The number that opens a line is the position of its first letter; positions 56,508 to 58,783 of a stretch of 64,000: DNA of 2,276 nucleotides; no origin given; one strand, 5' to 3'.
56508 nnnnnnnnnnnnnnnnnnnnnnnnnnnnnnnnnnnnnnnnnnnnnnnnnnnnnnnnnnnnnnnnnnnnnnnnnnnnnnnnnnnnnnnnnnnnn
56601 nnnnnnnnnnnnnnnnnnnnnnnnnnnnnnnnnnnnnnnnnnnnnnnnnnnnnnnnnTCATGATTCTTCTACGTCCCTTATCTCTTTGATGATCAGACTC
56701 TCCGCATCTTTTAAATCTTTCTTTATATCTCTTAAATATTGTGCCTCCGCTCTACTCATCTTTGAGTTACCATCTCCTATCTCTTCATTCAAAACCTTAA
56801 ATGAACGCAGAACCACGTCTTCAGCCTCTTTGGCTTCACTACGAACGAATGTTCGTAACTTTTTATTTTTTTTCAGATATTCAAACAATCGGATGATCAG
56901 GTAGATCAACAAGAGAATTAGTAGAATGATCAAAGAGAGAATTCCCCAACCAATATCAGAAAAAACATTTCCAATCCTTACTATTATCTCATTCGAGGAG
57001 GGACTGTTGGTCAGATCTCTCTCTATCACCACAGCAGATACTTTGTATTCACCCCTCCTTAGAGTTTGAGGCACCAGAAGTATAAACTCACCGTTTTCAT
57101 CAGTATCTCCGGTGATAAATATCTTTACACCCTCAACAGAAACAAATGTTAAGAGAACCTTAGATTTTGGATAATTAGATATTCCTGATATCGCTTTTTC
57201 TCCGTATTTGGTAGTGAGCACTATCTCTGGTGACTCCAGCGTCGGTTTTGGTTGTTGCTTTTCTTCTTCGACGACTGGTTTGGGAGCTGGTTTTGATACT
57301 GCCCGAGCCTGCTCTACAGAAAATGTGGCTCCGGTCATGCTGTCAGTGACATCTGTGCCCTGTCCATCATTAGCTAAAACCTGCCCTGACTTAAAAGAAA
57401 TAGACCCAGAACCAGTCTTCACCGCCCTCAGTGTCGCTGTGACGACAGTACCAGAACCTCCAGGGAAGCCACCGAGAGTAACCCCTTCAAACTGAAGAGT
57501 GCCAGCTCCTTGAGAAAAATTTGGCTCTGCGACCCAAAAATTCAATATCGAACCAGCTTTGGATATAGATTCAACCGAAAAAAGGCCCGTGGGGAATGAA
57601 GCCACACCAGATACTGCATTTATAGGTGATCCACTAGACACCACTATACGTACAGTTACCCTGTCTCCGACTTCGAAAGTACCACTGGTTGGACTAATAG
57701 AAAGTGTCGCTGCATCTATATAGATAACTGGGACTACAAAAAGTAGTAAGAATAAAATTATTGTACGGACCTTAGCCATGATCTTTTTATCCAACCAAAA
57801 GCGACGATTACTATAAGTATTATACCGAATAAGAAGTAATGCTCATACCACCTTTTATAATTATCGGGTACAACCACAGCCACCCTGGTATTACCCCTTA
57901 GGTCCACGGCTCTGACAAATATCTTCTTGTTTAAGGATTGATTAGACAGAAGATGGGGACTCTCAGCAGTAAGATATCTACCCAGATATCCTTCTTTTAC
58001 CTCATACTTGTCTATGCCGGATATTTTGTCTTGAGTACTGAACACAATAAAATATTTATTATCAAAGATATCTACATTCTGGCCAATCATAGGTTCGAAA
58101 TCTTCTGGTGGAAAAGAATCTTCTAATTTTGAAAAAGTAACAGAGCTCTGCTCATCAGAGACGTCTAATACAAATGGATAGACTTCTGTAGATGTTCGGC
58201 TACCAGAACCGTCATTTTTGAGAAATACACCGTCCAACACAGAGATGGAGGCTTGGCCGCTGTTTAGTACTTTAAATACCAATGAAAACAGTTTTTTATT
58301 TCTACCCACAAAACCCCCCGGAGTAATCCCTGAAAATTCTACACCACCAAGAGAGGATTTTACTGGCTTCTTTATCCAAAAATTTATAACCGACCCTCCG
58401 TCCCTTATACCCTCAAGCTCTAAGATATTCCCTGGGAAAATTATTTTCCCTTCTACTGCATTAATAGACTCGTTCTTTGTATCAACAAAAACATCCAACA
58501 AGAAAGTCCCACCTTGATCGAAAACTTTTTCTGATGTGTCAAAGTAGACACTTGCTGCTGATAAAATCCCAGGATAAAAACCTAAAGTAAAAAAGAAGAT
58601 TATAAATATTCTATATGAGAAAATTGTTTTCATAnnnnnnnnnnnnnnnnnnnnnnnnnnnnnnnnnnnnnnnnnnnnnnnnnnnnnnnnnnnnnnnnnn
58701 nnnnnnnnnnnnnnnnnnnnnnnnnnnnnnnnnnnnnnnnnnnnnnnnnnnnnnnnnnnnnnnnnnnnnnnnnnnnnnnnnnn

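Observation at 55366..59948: Candidate non-cellulosomal cohesin-dockerin surface display system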

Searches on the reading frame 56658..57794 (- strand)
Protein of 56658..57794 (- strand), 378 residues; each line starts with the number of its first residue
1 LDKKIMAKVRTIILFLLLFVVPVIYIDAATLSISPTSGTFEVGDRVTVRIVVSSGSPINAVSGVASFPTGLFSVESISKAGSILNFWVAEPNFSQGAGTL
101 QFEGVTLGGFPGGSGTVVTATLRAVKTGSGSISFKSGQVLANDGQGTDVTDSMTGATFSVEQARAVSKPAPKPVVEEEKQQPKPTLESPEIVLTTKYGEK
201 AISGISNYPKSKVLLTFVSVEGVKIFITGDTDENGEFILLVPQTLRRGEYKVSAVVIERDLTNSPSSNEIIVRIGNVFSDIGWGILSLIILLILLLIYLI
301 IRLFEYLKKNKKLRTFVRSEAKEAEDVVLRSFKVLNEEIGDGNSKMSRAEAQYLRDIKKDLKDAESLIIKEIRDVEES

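Call 3: search_protein_families(library=pfam, proteins=[window:56658-57794:-], max_evalue=1)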
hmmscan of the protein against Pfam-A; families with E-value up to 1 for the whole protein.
window:56658-57794:- (378 aa): 4 families
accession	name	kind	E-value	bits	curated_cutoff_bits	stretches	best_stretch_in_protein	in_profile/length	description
PF14584.11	DUF4446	-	0.01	16.3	27.4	1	286-348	4-66/150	Protein of unknown function (DUF4446)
PF02009.21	RIFIN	-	0.13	12.5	32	1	287-313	292-319/327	Rifin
PF17973.7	bMG10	-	0.14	12.8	26.2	1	36-79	22-63/131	Bacterial Alpha-2-macroglobulin MG10 domain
PF01102.23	Glycophorin_A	-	0.24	12.1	30.1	0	281-331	63-107/114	Glycophorin A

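Call 4: search_protein_families(library=ncbifam, proteins=[window:56658-57794:-], max_evalue=1)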
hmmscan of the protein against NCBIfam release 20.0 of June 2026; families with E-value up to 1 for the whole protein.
window:56658-57794:- (378 aa): 2 families
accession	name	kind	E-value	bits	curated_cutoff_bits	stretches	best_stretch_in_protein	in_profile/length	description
TIGR01477.1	RIFIN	paralog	0.076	12.8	176.95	1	272-313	306-348/356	variant surface antigen, rifin family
NF045846.1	MSC0882_dom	subfamily_domain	0.084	12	60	1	274-317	41-83/244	MSC_0882 family membrane protein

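Call 29: search_protein_families(library=pfam, alignment_id=A5, max_evalue=0.01)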
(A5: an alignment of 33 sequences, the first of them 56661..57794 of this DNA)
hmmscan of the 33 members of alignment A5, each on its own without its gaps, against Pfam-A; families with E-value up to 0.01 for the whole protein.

A. member 1, window:56661-57794:- (378 aa): 0 families

B. families by the number of members that match (of 33 scanned): 9 families
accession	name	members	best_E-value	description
PF19077.6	Big_13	3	4.7e-09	Bacterial Ig-like domain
PF00963.24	Cohesin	2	2.1e-06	Cohesin domain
PF09451.16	ATG27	2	0.0044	Autophagy-related protein 27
PF17957.7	Big_7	1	0.00092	Bacterial Ig domain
PF07198.17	DUF1410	1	0.0011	Protein of unknown function (DUF1410)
PF13721.11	SecD-TM1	1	0.0011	SecD export protein N-terminal TM region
PF13567.11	DUF4131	1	0.0018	Domain of unknown function (DUF4131)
PF07219.19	HemY_N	1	0.0055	HemY protein N-terminus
PF16640.11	Big_3_5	1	0.0082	Bacterial Ig-like domain (group 3)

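Call 31: search_solved_structures(query=A5, max_evalue=1)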
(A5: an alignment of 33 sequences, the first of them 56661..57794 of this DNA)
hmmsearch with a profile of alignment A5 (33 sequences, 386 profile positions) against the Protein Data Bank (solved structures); distinct sequences matched with E-value up to 1: 17.
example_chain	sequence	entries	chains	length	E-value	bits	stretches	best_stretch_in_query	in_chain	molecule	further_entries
9j05_C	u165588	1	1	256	0.034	16.2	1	6-58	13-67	Antibody 1b3 Fab Light chain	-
2ba2_A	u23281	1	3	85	0.15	14.1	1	310-384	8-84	Hypothetical UPF0134 protein MPN010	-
7sjo_F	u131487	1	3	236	0.37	12.8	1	9-59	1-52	Fab15H6.v4 Light Chain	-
4iof_D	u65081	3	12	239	0.37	12.8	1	10-58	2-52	Fab-bound IDE, light chain | IDE-bound Fab light chain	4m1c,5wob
6ww5_F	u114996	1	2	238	0.39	12.7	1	10-58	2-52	Fab84 Light Chain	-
8dp3_L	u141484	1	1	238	0.46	12.5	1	10-58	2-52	Fab BL3-6 Light Chain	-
9yfu_C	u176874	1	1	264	0.55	12.2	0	10-58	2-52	Fab24 BAK5 light chain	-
2x43_S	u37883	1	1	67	0.71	11.8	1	318-370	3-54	SHERP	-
9yxv_D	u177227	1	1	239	0.73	11.8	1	9-58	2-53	sfFab18 light chain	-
6df1_L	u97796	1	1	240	0.79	11.7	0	19-60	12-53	Anti-phosphotyrosine antibody 4G10-4D5 heavy chain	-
7lo7_L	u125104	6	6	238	0.8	11.7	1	10-58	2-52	Fab25 Light Chain | Fab36 Light Chain | NabFab LC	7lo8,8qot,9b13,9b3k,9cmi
8wrz_L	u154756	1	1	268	0.81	11.7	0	10-58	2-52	scfv30 light chain, scfv30 heavy chain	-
6df2_L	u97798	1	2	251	0.85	11.6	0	19-60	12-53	Anti-phosphotyrosine antibody c310-4D5 heavy chain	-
6df0_L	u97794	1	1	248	0.85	11.6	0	19-60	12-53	4G10-4D5 Antibody Light chain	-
9ihc_L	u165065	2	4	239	0.89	11.5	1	10-58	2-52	COP-2 antibody light chain | COP-2 Light chain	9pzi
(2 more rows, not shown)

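Call 32: find_homologous_proteins(query=window:56661-57794:-, max_evalue=0.001)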
Query window:56661-57794:- (378 aa): 150 proteins with E <= 0.001 among 8000 candidates; the best 120 are listed.
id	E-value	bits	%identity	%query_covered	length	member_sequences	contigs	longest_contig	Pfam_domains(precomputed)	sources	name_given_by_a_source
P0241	3.6e-231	784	100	99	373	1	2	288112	-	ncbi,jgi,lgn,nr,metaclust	ncbi:MAG: hypothetical protein AB200_01565 [Parcubacteria bacterium C7867-005]|nr:MAG: hypothetical 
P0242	6.2e-145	500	67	97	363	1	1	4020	-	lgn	-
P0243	6.8e-145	500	64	99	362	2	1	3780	-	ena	-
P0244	1.9e-142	492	63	100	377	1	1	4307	-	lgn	-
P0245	6.3e-140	484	64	99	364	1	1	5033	-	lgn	-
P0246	3.9e-137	475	61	99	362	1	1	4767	-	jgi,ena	-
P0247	1.2e-136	473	65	99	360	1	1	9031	-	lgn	-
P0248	2.3e-136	472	66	92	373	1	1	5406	-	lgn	-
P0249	3.5e-134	465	62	99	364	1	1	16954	-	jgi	jgi:hypothetical protein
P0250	2.3e-130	453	60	97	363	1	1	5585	-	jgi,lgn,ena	-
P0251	5.1e-130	451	60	98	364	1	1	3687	-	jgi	jgi:hypothetical protein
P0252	5.8e-130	451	60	93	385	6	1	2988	-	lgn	-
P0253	2.0e-129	449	61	93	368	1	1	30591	-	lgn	-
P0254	4.8e-129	448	59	93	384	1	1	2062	-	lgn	-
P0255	6.0e-128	445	62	96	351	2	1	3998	-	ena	-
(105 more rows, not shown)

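Call 45: predict_structure(alignment_id=A6)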
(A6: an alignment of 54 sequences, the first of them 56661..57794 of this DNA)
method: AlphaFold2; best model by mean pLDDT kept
length: 378 residues; sequences in the alignment: 54
mean_pLDDT: 90.1   pTM: 0.50
mean pLDDT of the five models: 90.1, 89.9, 88.5, 88.4, 88.1
residues with pLDDT >= 90: 239; 70-90: 116; 50-70: 22; < 50: 1
segments of 3 or more residues with pLDDT < 50: none
pLDDT, mean of each block of 10 residues (from residue 1): 76 83 75 98 98 95 98 96 89 96 93 96 98 97 89 97 77 65 93 96 98 97 94 98 90 97 97 78 78 90 87 86 92 87 80 90 93 86
secondary structure, 60 per line:
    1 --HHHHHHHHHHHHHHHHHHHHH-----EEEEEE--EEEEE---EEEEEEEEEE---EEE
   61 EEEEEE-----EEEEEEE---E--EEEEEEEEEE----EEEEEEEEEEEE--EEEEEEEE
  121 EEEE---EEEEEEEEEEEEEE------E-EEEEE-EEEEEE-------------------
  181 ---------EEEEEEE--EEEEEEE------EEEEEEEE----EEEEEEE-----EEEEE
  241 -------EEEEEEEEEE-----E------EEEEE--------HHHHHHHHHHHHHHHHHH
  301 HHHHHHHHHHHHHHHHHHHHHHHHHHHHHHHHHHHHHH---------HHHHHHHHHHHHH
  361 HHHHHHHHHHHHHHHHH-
elements in order: H3-23 E29-34 E37-41 E45-54 E58-66 E72-78 E85-94 E99-110 E113-124 E128-141 E150-154 E156-161 E190-196 E199-205 E212-219 E224-230 E236-240 E248-257 E270-274 H283-338 H348-377

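Call 50: fold_search(model_id=the predicted structure, library=pdb)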
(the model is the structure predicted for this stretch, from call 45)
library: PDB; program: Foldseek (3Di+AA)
matches with E <= 10: 1883; with E <= 0.001: 559
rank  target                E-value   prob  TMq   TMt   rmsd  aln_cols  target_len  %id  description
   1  2w1n                  1.0e-10  1.00  0.27  0.42  20.1       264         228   14  cohesin and fibronectin type-III double module construct from the Clostridium perfringens glycoside hydrolase GH84C (released 2009-02-03)
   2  4fl4_I                2.7e-10  1.00  0.29  0.34  14.8       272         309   16  Scaffoldin conformation and dynamics revealed by a ternary complex from the Clostridium thermocellum cellulosome (released 2012-06-27)
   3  4fl4_C                1.9e-09  1.00  0.29  0.35  14.8       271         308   15  Scaffoldin conformation and dynamics revealed by a ternary complex from the Clostridium thermocellum cellulosome (released 2012-06-27)
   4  6kgf_C                5.8e-09  1.00  0.29  0.68   4.3       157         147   16  Crystal structure of CaDoc0917(R16D)-CaCohA2 complex at pH 8.2 (released 2020-07-08)
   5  4fl4_L                8.0e-09  1.00  0.30  0.36  17.2       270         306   15  Scaffoldin conformation and dynamics revealed by a ternary complex from the Clostridium thermocellum cellulosome (released 2012-06-27)
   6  8jmw_A                2.2e-08  1.00  0.18  0.13  18.5       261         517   14  Fibril form of serine peptidase Vpr (released 2023-12-06)
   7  3l8q_D                2.6e-08  1.00  0.28  0.31  16.5       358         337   11  Structure analysis of the type II cohesin dyad from the adaptor ScaA scaffoldin of Acetivibrio cellulolyticus (released 2010-05-05)
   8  6kge_A                2.8e-08  1.00  0.29  0.70   3.7       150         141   15  Crystal structure of CaDoc0917(R16D)-CaCohA2 complex at pH 5.5 (released 2020-07-08)
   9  3kcp_A                3.3e-08  1.00  0.29  0.36  14.4       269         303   16  Crystal structure of interacting Clostridium thermocellum multimodular components (released 2010-02-09)
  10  3l8q_C                3.9e-08  1.00  0.28  0.31  16.2       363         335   11  Structure analysis of the type II cohesin dyad from the adaptor ScaA scaffoldin of Acetivibrio cellulolyticus (released 2010-05-05)
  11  4kkq_A                4.1e-08  1.00  0.18  0.27  16.6       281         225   12  Crystal structure of Vibrio cholerae RbmA (crystal form 1) (released 2013-05-22)
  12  6kgf_A                5.3e-08  1.00  0.27  0.64   4.5       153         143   15  Crystal structure of CaDoc0917(R16D)-CaCohA2 complex at pH 8.2 (released 2020-07-08)
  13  2vn6_A                7.4e-08  1.00  0.31  0.71   3.1       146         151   16  The Clostridium cellulolyticum dockerin displays a dual binding mode for its cohesin partner (released 2008-05-13)
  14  6kgd_A                7.8e-08  1.00  0.29  0.69   3.7       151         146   14  Crystal structure of CaDoc0917(R49D)-CaCohA2 complex at pH 8.0 (released 2020-07-08)
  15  4dh2_A                8.2e-08  1.00  0.29  0.66   3.7       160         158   10  Crystal structure of Coh-OlpC(Cthe_0452)-Doc435(Cthe_0435) complex: A novel type I Cohesin-Dockerin complex from Clost (released 2012-11-28)
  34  2xdh                  1.5e-06  1.00  0.29  0.74   3.8       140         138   14  Non-cellulosomal cohesin from the hyperthermophilic archaeon Archaeoglobus fulgidus (released 2010-05-26)
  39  3ul4_A                2.1e-06  1.00  0.31  0.76   2.8       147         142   17  Crystal structure of Coh-OlpA(Cthe_3080)-Doc918(Cthe_0918) complex: A novel type I Cohesin-Dockerin complex from Clost (released 2012-11-28)
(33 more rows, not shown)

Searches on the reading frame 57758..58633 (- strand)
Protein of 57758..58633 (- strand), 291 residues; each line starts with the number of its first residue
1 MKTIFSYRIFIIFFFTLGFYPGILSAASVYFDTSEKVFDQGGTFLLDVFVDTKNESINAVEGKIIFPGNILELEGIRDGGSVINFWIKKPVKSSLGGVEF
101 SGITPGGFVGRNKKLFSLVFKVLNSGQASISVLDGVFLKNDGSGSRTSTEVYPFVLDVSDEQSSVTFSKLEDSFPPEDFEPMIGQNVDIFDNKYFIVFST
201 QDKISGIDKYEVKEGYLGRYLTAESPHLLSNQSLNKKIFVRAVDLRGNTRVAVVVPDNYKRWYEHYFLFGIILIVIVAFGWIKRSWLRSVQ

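Call 3: search_protein_families(library=pfam, proteins=[window:57758-58633:-], max_evalue=1)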
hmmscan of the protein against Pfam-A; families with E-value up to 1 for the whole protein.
window:57758-58633:- (291 aa): 0 families

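Call 4: search_protein_families(library=ncbifam, proteins=[window:57758-58633:-], max_evalue=1)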
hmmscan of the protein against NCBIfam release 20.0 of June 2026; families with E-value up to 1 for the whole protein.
window:57758-58633:- (291 aa): 1 family
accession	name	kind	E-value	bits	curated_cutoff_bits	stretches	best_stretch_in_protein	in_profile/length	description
NF047446.1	barrel_OmpL47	domain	0.0027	18.1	40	1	197-250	8-59/68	OmpL47-type beta-barrel domain-containing protein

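Call 28: search_protein_families(library=pfam, alignment_id=A4, max_evalue=0.01)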
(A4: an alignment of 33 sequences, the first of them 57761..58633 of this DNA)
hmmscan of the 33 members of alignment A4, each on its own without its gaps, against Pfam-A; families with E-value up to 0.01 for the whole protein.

A. member 1, window:57761-58633:- (291 aa): 0 families

B. families by the number of members that match (of 33 scanned): 2 families
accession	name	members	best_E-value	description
PF00963.24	Cohesin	2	0.0002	Cohesin domain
PF17870.6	Insulin_TMD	1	0.0068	Insulin receptor trans-membrane segment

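Call 30: search_solved_structures(query=A4, max_evalue=1)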
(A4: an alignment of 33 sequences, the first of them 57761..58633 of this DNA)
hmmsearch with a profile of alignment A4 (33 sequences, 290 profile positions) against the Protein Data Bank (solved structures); distinct sequences matched with E-value up to 1: 4.
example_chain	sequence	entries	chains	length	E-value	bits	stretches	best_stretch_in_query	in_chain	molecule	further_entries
5aoz_A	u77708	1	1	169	0.0029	20.3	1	21-78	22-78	PUTATIVE CELLULOSOMAL SCAFFOLDIN PROTEIN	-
5m2o_A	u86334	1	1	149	0.0061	19.2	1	24-78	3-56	Putative cellulosomal scaffoldin protein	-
5m2s_A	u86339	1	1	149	0.025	17.2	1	24-77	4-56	Putative cellulosomal scaffoldin protein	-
2qv0_A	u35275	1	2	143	0.46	13.1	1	166-214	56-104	Protein mrkE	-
